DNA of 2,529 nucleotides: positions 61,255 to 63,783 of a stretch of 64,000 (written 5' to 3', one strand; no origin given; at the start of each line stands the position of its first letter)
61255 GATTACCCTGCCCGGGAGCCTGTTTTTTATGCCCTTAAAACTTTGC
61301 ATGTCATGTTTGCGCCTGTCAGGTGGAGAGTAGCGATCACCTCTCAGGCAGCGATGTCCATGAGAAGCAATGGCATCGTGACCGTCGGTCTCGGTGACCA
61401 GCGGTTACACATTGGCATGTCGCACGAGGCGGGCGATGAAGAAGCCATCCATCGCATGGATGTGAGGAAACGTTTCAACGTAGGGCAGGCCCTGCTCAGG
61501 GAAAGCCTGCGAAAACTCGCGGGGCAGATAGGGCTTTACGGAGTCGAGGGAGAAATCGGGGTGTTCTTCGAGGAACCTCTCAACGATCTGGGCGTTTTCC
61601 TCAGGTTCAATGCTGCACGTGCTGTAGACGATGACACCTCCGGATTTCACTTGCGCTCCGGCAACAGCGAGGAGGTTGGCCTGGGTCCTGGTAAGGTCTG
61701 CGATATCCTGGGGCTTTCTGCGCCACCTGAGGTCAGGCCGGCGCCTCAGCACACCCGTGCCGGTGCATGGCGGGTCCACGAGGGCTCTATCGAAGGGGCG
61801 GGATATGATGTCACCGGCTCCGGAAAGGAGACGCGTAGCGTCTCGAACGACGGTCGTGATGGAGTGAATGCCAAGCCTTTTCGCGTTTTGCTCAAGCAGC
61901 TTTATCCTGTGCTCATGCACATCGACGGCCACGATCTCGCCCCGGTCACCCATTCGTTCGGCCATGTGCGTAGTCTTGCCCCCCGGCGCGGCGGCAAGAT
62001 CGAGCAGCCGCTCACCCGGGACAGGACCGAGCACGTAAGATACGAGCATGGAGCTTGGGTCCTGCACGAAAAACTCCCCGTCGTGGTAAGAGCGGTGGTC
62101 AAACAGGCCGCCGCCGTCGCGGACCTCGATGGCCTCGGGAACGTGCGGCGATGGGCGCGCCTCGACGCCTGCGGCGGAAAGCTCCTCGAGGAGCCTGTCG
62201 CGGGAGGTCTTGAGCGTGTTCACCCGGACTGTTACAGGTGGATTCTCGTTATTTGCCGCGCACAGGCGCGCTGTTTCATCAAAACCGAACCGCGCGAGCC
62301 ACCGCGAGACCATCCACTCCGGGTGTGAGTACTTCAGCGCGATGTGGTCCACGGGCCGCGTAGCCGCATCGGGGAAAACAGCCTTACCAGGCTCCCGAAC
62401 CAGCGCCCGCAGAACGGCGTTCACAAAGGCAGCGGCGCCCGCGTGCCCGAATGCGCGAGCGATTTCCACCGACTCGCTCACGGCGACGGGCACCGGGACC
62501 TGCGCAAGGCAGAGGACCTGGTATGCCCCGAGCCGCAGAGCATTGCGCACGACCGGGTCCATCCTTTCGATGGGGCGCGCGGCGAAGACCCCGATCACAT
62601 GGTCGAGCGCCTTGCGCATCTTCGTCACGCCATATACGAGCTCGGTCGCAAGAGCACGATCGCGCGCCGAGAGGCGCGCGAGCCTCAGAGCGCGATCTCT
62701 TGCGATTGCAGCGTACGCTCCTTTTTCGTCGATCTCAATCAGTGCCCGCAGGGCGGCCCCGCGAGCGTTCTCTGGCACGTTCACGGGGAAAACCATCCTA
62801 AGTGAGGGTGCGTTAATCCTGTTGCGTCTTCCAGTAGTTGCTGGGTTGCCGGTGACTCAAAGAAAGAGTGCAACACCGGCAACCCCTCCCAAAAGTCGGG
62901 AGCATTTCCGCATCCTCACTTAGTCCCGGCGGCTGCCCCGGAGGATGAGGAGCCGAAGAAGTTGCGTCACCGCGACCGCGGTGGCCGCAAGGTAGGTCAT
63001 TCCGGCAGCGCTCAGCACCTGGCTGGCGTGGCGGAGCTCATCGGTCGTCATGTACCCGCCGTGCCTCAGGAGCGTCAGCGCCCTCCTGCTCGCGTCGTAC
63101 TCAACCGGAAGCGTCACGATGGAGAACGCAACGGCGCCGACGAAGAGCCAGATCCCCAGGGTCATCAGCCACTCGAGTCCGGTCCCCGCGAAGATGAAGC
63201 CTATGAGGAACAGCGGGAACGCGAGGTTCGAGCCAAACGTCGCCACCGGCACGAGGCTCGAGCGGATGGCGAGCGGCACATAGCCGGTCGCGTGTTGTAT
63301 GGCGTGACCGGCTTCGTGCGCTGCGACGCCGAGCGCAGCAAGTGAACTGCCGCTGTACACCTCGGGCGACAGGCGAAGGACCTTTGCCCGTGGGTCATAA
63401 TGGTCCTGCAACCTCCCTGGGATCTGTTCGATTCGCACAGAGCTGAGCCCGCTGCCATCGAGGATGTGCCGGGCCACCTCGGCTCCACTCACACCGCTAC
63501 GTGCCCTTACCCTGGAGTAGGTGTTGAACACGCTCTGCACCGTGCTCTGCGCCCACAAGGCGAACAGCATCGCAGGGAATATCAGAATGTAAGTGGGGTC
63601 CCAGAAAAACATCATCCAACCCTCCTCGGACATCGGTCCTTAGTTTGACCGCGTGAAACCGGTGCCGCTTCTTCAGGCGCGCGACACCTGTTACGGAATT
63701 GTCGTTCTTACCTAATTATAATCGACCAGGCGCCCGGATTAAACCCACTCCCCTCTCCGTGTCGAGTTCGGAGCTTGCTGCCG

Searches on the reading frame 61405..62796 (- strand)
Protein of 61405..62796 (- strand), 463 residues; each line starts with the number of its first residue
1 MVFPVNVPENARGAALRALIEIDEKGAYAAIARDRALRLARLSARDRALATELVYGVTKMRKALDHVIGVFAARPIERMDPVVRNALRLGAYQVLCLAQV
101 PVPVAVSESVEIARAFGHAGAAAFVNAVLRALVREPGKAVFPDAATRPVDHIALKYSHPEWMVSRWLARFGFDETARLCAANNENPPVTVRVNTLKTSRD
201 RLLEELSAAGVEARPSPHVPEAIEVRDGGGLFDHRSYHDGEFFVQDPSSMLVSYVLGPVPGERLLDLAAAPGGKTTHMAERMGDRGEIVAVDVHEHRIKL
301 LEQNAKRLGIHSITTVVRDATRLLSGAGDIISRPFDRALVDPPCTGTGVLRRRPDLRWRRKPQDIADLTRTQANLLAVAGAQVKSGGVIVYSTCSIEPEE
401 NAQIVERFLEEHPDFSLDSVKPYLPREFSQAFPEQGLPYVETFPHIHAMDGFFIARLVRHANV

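Call 50: search_protein_families(library=pfam, proteins=[window:61405-62796:-])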
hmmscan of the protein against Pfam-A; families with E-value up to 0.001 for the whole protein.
window:61405-62796:- (463 aa): 8 families
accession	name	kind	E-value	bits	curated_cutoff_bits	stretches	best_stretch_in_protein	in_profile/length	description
PF01189.24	Methyltr_RsmB-F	-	3e-62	210.3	27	1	254-457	2-198/199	16S rRNA methyltransferase RsmB/F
PF01029.23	NusB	-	9.1e-34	117.2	23.1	1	10-134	2-133/133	NusB family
PF22458.1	RsmF-B_ferredox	-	5.8e-24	84.5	27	1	158-226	1-68/74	Methyltr_RsmF/B-like, ferredoxin-like domain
PF13847.12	Methyltransf_31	-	7e-09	36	27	1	260-403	3-121/145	Methyltransferase domain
PF17125.10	Methyltr_RsmF_N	-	1.1e-05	26.2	34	1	173-247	15-86/86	N-terminal domain of 16S rRNA methyltransferase RsmF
PF01728.25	FtsJ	-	2.5e-05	24.7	24.1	1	260-342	21-99/181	FtsJ-like methyltransferase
PF13649.12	Methyltransf_25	-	2.7e-05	25.2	27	1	265-323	2-58/97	Methyltransferase domain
PF01209.24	Ubie_methyltran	-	0.00011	22.1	20.1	1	256-323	43-110/233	ubiE/COQ5 methyltransferase family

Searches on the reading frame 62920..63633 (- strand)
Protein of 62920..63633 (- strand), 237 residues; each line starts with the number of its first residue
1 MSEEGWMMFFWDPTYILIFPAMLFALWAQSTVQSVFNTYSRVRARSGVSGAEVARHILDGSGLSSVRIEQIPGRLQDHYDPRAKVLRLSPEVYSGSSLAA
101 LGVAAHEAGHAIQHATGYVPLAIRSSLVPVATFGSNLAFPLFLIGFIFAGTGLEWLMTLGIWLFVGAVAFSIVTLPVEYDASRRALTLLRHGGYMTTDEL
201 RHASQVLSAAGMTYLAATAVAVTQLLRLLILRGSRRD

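Call 50: search_protein_families(library=pfam, proteins=[window:62920-63633:-])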
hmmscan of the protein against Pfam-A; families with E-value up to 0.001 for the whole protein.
window:62920-63633:- (237 aa): 1 family
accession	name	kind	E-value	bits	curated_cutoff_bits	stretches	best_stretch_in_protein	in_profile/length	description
PF04298.18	Zn_peptidase_2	-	2.1e-89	299.2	27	1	14-231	1-216/218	Putative neutral zinc metallopeptidase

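Call 52: find_homologous_proteins(query=window:62923-63633:-, max_evalue=1e-60)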
Query window:62923-63633:- (237 aa): 3525 proteins with E <= 1e-60 among 8000 candidates; the best 120 are listed.
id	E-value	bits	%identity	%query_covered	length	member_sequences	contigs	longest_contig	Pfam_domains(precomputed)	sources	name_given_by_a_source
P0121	7.9e-139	479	97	97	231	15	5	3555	PF04298.19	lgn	-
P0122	2.6e-134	464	93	97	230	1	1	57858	PF04298.19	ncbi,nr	ncbi:MAG: zinc metallopeptidase [Bacillota bacterium]|nr:zinc metallopeptidase [Bacillota bacterium]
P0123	1.9e-132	458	93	97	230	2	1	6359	PF04298.19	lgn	-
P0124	4.3e-131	453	91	97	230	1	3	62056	PF04298.19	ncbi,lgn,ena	-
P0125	1.9e-127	442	88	97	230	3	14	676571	PF04298.19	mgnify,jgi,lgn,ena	mgnify:CR=1 FL=1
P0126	3.4e-127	441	88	97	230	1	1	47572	PF04298.19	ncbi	ncbi:MAG: zinc metallopeptidase [Betaproteobacteria bacterium]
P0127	7.0e-126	436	87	97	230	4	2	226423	PF04298.19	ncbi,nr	ncbi:MAG: zinc metallopeptidase [Firmicutes bacterium]|nr:zinc metallopeptidase [Bacillota bacterium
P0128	8.2e-125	433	87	97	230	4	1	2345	PF04298.19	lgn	-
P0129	4.1e-123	427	87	97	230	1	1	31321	PF04298.19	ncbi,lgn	-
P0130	4.9e-117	407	81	97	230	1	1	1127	PF04298.19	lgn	-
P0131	1.2e-113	396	79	90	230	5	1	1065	PF04298.19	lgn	-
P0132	3.0e-112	392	79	90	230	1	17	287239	PF04298.19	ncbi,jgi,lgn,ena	jgi:hypothetical protein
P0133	2.3e-111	389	80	97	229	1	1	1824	PF04298.19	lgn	-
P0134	5.6e-111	388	78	90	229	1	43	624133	PF04298.19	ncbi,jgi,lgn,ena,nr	ncbi:MAG TPA: zinc metallopeptidase [Firmicutes bacterium]|jgi:Zn-dependent membrane protease YugP|n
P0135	1.1e-110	387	80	97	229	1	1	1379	PF04298.19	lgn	-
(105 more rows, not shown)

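Call 53: find_encoding_contigs(protein=P0121, flank=4000, max_places=6)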
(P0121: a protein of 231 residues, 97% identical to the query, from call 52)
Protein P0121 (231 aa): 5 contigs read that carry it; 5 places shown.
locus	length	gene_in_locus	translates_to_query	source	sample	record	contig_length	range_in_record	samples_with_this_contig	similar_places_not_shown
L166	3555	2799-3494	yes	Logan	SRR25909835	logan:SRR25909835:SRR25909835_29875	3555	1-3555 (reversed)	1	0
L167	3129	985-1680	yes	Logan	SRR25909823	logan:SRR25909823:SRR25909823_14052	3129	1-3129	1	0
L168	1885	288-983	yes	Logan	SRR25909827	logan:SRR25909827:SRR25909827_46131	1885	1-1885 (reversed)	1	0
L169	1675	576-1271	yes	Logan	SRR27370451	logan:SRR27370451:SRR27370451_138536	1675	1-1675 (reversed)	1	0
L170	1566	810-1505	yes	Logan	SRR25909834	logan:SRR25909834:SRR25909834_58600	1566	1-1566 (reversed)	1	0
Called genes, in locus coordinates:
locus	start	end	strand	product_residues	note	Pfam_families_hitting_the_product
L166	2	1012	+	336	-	?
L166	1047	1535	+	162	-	PF01327:Pep_deformylase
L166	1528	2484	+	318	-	PF00551:Formyl_trans_N, PF02911:Formyl_trans_C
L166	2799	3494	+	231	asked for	PF04298:Zn_peptidase_2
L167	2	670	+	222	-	?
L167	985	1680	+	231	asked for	PF04298:Zn_peptidase_2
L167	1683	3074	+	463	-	PF01029:NusB, PF22458:RsmF-B_ferredox, PF01189:Methyltr_RsmB-F, PF01728:FtsJ (weak), PF13847:Methyltransf_31, PF13649:Methyltransf_25 (weak)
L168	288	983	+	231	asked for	PF04298:Zn_peptidase_2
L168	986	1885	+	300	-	?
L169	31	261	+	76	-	PF02911:Formyl_trans_C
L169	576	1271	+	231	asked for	PF04298:Zn_peptidase_2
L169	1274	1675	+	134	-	?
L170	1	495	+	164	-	?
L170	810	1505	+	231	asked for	PF04298:Zn_peptidase_2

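Call 54: find_encoding_contigs(protein=P0122, flank=4000, max_places=2)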
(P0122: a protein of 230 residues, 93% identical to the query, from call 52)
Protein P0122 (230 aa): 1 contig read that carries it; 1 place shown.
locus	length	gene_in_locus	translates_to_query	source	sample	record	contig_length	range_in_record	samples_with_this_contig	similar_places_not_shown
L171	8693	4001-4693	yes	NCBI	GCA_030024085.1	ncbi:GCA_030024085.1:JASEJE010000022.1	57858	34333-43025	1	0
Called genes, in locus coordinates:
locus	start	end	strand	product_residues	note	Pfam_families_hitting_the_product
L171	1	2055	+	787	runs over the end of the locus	PF17764:PriA_3primeBD, PF00270:DEAD, PF04851:ResIII, PF18319:Zn_ribbon_PriA, PF00271:Helicase_C, PF18074:PriA_C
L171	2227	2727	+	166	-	PF01327:Pep_deformylase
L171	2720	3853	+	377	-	PF00551:Formyl_trans_N, PF02911:Formyl_trans_C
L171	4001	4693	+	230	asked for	PF04298:Zn_peptidase_2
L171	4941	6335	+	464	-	PF01029:NusB, PF22458:RsmF-B_ferredox, PF01209:Ubie_methyltran (weak), PF01728:FtsJ (weak), PF01189:Methyltr_RsmB-F, PF13649:Methyltransf_25 (weak), PF13847:Methyltransf_31 (weak)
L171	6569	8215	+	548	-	PF13180:PDZ_2, PF14685:PDZ_Tricorn (faint), PF17820:PDZ_6, PF05580:Peptidase_S55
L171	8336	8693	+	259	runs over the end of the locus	PF00072:Response_reg, PF08769:Spo0A_C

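Call 55: find_encoding_contigs(protein=P0124, flank=4000, max_places=3)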
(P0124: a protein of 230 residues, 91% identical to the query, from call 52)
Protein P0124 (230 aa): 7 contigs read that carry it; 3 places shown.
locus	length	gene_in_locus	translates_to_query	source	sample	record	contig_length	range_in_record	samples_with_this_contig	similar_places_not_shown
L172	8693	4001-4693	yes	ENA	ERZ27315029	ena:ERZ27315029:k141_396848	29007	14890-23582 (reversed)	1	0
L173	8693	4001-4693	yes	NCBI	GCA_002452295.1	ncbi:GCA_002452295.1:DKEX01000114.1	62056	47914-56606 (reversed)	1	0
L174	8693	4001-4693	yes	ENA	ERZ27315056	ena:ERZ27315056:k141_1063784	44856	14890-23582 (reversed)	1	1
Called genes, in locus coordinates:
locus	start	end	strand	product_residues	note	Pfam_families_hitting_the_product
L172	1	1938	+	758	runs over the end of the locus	PF17764:PriA_3primeBD, PF00270:DEAD, PF04851:ResIII, PF18319:Zn_ribbon_PriA, PF00271:Helicase_C, PF18074:PriA_C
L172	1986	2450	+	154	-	PF01327:Pep_deformylase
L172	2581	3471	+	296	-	PF00551:Formyl_trans_N, PF02911:Formyl_trans_C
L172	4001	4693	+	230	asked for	PF04298:Zn_peptidase_2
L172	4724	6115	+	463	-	PF01029:NusB, PF22458:RsmF-B_ferredox, PF01189:Methyltr_RsmB-F, PF13847:Methyltransf_31 (weak)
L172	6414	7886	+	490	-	PF00595:PDZ (weak), PF13180:PDZ_2, PF14685:PDZ_Tricorn (weak), PF17820:PDZ_6, PF05580:Peptidase_S55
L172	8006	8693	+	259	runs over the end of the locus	PF00072:Response_reg, PF08769:Spo0A_C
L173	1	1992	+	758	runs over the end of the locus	PF17764:PriA_3primeBD, PF00270:DEAD, PF04851:ResIII, PF18319:Zn_ribbon_PriA, PF00271:Helicase_C, PF18074:PriA_C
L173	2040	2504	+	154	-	PF01327:Pep_deformylase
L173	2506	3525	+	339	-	PF00551:Formyl_trans_N, PF02911:Formyl_trans_C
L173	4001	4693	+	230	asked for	PF04298:Zn_peptidase_2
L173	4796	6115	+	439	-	PF01029:NusB, PF22458:RsmF-B_ferredox, PF01189:Methyltr_RsmB-F, PF13847:Methyltransf_31 (weak)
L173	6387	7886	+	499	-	PF13180:PDZ_2, PF00595:PDZ (weak), PF14685:PDZ_Tricorn (weak), PF17820:PDZ_6, PF05580:Peptidase_S55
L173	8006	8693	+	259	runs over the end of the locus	PF00072:Response_reg, PF08769:Spo0A_C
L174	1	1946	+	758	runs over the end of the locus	PF17764:PriA_3primeBD, PF00270:DEAD, PF04851:ResIII, PF18319:Zn_ribbon_PriA, PF00271:Helicase_C, PF18074:PriA_C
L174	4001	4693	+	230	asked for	PF04298:Zn_peptidase_2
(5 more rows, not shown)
